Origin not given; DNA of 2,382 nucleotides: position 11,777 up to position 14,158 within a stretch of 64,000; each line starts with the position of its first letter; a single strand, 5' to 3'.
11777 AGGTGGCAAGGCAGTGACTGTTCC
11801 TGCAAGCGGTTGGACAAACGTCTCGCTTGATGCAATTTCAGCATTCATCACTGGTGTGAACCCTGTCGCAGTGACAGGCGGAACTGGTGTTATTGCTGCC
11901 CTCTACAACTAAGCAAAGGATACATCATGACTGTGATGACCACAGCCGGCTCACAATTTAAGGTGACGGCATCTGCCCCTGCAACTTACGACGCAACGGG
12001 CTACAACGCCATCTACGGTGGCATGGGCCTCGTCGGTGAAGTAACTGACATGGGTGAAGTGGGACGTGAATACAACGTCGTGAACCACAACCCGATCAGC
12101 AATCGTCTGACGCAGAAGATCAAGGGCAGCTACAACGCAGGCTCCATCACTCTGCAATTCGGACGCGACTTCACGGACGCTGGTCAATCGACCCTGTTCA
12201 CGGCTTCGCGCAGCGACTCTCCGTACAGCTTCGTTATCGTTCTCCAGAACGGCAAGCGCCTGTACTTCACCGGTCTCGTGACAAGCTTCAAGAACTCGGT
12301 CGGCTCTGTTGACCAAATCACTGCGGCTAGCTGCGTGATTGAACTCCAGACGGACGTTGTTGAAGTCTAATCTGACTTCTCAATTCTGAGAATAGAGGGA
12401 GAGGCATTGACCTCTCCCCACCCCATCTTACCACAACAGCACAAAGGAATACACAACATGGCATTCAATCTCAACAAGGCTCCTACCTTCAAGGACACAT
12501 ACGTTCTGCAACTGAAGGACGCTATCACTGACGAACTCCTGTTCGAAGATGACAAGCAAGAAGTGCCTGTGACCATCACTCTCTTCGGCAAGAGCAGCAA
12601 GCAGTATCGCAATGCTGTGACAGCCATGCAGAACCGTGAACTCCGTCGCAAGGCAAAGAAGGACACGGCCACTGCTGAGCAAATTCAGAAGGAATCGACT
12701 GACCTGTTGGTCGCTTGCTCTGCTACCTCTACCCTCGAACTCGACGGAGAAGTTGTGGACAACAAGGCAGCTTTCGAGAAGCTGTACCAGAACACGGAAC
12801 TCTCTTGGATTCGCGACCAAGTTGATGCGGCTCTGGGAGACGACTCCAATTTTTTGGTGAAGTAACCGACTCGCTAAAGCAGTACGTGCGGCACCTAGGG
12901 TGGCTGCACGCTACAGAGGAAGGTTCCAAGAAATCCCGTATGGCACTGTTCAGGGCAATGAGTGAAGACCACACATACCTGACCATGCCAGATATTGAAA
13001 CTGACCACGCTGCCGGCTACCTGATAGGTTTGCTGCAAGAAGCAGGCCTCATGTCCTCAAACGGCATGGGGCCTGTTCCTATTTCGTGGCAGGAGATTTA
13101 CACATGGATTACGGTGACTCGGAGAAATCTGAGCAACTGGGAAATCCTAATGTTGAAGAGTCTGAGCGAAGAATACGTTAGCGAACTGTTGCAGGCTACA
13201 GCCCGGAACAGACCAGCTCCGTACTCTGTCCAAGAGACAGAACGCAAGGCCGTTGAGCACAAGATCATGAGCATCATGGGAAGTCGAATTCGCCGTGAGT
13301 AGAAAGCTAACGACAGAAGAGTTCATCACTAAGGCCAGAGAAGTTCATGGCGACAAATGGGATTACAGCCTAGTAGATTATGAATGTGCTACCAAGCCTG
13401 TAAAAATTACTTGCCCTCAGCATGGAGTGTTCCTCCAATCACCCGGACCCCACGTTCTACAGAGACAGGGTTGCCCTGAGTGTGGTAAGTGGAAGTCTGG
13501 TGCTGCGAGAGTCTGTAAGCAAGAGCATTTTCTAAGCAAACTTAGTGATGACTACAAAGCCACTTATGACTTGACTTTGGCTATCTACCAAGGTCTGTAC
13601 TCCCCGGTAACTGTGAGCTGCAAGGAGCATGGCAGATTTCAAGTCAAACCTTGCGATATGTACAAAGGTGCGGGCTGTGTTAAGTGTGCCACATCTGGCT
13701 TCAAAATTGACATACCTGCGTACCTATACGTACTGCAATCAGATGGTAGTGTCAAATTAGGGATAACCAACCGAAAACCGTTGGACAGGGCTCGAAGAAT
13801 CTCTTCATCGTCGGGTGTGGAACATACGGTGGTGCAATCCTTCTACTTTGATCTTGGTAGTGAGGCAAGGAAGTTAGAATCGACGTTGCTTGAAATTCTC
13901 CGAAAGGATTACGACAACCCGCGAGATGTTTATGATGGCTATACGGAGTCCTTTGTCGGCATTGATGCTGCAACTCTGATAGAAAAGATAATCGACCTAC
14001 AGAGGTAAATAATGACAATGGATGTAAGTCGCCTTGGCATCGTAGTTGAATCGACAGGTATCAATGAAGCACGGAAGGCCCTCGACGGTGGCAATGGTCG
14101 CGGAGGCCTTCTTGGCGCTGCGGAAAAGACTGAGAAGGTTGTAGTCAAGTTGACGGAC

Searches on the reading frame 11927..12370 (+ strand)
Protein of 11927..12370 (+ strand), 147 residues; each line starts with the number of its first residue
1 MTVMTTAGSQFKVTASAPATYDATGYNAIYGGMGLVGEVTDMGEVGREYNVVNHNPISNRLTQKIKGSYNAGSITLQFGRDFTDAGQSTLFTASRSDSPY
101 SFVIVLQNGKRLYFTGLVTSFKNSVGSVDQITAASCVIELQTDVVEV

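Call 25: search_protein_families(library=phrogs, proteins=[window:11927-12370:+], max_evalue=0.001)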
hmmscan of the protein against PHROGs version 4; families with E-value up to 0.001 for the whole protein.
window:11927-12370:+ (147 aa): 2 families
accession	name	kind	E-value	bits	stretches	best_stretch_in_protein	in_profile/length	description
phrog_158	-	tail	4.9e-15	56.8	1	1-147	14-159/376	major tail protein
phrog_584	-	tail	8.4e-10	39.8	1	37-145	104-213/218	major tail protein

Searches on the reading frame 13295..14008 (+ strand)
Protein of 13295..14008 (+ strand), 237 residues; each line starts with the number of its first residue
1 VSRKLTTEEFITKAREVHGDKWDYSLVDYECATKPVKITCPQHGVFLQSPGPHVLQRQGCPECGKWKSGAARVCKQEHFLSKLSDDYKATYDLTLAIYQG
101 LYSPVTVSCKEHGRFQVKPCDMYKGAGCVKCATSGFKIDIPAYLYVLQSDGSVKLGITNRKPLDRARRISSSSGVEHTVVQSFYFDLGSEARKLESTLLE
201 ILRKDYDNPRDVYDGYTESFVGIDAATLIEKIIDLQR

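Call 25: search_protein_families(library=phrogs, proteins=[window:13295-14008:+], max_evalue=0.001)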
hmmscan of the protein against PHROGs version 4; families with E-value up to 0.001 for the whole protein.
window:13295-14008:+ (237 aa): 3 families
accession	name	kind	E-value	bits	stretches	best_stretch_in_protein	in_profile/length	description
phrog_681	-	DNA, RNA and nucleotide metabolism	1.1e-44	154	1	3-224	301-526/576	endonuclease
phrog_559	-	DNA, RNA and nucleotide metabolism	7.6e-19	68.9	1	1-134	119-242/607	HNH endonuclease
phrog_4605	-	unknown function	7.7e-13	49.6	1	10-65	52-107/151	-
